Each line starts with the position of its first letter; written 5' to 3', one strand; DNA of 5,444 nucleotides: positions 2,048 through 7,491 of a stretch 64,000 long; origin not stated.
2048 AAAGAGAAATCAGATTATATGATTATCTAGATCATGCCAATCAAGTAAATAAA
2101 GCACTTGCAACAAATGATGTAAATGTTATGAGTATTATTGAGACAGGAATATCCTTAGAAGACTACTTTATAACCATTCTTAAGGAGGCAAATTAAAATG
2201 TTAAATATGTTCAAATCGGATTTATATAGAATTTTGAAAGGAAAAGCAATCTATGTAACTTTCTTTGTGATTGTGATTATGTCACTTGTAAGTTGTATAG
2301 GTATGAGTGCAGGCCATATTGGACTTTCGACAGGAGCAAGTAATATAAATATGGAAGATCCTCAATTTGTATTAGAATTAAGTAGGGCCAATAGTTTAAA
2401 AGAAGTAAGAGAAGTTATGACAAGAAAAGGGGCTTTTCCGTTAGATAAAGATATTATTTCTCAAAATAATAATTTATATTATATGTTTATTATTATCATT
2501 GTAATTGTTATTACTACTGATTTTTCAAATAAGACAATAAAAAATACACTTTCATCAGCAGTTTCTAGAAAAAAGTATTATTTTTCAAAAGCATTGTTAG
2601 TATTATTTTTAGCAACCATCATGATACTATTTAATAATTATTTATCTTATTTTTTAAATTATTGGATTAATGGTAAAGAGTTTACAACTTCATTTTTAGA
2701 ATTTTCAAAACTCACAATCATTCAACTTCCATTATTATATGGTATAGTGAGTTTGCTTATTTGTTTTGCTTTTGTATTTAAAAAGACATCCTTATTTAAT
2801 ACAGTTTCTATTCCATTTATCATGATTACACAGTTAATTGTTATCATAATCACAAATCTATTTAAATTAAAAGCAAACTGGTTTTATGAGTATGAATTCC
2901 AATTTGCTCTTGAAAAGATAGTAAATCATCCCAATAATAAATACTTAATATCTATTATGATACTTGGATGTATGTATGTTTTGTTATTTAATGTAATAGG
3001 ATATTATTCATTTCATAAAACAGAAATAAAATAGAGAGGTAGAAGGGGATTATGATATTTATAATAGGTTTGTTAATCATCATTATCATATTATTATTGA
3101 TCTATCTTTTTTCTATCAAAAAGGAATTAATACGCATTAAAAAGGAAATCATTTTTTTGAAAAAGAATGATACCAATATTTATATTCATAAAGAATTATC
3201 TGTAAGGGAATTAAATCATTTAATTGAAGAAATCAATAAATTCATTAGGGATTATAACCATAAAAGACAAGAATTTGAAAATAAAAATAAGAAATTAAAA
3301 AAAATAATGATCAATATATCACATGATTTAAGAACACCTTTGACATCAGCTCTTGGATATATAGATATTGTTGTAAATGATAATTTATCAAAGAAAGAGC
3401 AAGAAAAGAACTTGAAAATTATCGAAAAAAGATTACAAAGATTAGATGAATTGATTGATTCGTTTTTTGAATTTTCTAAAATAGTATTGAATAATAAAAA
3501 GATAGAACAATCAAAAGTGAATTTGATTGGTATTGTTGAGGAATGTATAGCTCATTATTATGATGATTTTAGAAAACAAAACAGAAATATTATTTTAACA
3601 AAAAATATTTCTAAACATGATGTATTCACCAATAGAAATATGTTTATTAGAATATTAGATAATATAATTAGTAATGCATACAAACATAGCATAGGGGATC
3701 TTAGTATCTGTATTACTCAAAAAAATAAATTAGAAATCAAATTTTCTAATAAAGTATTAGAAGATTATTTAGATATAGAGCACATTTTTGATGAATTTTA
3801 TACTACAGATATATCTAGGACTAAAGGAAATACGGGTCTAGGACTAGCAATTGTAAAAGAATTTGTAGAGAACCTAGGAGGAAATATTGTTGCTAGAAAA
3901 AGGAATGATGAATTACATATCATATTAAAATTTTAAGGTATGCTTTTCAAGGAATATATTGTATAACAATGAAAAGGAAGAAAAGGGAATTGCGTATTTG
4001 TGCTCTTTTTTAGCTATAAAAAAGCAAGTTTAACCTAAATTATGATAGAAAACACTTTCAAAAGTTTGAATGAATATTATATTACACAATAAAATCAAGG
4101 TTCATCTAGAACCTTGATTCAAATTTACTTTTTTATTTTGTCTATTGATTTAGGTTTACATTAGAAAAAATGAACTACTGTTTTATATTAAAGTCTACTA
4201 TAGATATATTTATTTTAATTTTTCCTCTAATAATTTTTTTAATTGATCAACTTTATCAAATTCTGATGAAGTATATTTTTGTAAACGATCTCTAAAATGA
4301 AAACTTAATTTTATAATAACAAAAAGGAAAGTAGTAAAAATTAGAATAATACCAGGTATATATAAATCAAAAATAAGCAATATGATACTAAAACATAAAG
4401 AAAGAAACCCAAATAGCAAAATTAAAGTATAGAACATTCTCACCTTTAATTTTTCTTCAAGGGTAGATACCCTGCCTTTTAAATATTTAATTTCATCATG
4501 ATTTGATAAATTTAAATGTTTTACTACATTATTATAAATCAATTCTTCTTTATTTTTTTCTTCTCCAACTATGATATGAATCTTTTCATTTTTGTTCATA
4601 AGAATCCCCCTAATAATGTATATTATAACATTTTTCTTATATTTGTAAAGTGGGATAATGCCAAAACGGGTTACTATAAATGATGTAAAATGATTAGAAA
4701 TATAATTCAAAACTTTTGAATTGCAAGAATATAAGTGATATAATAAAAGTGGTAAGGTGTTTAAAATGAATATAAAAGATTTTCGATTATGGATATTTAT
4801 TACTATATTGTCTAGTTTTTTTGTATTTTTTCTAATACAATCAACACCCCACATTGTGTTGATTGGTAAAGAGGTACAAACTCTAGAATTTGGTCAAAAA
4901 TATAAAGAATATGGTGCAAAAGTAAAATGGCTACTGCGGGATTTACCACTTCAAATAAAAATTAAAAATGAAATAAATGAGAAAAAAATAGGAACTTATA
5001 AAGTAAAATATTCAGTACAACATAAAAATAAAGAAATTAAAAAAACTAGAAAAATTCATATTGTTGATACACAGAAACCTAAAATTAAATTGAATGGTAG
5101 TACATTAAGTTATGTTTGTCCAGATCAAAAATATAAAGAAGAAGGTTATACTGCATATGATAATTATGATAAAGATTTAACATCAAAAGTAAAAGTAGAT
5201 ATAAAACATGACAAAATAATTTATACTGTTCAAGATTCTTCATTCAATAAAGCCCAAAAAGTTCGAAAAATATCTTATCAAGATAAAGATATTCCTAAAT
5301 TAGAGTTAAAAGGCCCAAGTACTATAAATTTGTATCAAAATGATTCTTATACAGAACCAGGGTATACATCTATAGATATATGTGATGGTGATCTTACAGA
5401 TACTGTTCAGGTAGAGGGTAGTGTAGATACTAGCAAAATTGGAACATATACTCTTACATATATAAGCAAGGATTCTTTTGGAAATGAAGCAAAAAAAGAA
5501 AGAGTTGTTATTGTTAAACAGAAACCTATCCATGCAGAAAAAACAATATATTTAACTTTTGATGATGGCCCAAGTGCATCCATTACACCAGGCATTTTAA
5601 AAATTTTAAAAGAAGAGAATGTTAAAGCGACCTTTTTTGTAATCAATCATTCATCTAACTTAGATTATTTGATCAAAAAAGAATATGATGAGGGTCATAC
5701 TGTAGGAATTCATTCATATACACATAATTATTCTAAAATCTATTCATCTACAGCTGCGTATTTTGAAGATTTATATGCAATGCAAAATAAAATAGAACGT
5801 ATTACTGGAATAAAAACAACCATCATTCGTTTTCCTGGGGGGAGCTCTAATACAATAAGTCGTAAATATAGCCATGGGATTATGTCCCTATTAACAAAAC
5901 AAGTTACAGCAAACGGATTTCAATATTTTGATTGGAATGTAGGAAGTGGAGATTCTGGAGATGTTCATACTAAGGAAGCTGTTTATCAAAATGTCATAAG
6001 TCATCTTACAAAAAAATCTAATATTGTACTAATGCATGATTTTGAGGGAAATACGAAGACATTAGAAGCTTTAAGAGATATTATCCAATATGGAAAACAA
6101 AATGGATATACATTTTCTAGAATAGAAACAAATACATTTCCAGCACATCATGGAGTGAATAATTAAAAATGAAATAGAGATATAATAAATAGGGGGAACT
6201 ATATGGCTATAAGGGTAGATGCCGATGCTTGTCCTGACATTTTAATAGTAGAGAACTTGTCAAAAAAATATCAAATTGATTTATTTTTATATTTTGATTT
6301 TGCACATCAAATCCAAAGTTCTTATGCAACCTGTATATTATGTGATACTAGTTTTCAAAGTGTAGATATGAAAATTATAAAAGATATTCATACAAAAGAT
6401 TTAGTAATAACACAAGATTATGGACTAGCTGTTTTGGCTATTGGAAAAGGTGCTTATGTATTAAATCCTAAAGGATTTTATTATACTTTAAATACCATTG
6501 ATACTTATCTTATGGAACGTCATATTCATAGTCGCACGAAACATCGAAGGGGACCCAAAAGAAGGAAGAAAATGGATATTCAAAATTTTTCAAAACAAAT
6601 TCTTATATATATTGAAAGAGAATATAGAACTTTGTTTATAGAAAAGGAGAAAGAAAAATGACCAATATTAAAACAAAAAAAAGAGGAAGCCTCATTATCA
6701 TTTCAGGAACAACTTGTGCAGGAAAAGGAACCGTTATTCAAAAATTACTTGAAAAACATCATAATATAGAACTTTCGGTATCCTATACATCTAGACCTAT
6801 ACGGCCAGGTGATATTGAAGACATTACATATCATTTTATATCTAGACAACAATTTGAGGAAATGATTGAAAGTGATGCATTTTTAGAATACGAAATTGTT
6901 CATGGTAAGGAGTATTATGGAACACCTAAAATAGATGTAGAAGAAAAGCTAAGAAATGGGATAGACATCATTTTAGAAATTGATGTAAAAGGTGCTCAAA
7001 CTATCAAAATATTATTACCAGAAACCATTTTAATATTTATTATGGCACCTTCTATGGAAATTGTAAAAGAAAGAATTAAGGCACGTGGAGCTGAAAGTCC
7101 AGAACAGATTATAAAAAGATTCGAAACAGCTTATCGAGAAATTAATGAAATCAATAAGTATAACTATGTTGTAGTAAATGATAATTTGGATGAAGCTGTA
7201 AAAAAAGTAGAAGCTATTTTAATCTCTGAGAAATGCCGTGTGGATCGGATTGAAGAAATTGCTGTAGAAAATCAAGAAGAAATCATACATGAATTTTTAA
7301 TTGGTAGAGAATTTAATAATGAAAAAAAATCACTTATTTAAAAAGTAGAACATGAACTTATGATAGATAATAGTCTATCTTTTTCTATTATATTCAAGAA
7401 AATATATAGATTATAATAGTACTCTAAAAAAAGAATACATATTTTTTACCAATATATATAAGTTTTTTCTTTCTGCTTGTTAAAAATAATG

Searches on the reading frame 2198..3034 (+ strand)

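Call 66: search_protein_families(library=pfam, proteins=[window:2198-3034:+], max_evalue=0.0001)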
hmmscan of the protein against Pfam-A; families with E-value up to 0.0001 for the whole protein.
window:2198-3034:+ (278 aa): 2 families
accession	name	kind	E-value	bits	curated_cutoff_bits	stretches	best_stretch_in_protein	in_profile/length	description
PF12679.13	ABC2_membrane_2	-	2.5e-06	27.4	27.2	1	2-275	1-281/283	ABC-2 family transporter protein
PF12730.13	ABC2_membrane_4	-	1.2e-05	25.8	27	1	94-200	61-167/179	ABC-2 family transporter protein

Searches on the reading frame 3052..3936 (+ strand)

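Call 66: search_protein_families(library=pfam, proteins=[window:3052-3936:+], max_evalue=0.0001)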
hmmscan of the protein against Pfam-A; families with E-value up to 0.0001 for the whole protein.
window:3052-3936:+ (294 aa): 3 families
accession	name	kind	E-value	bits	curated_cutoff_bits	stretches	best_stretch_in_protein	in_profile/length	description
PF00512.31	HisKA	-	1.4e-13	51.1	26.9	1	88-144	8-63/66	His Kinase A (phospho-acceptor) domain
PF02518.31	HATPase_c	-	3.4e-12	47.2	26.4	1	197-283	5-95/111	Histidine kinase-, DNA gyrase B-, and HSP90-like ATPase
PF14501.12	HATPase_c_5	-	6.2e-05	23.3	22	1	197-291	9-98/102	GHKL domain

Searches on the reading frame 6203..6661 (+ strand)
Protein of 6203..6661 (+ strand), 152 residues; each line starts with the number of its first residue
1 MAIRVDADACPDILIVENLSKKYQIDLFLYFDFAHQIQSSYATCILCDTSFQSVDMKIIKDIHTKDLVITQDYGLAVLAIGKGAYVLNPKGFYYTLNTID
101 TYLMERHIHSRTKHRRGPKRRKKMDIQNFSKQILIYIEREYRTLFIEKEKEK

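Call 66: search_protein_families(library=pfam, proteins=[window:6203-6661:+], max_evalue=0.0001)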
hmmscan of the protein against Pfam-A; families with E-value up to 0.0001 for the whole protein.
window:6203-6661:+ (152 aa): 1 family
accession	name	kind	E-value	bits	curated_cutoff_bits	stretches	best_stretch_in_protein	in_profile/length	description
PF02639.20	DUF188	-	2.2e-29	102.2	24.3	1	15-137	1-128/130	Uncharacterized BCR, YaiI/YqxD family COG1671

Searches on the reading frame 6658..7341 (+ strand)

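Call 66: search_protein_families(library=pfam, proteins=[window:6658-7341:+], max_evalue=0.0001)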
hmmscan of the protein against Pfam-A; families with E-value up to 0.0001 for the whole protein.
window:6658-7341:+ (227 aa): 1 family
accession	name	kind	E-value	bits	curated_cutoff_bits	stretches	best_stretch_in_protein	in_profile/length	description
PF00625.27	Guanylate_kin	-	5.2e-41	140.8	25.2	1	11-189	3-180/182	Guanylate kinase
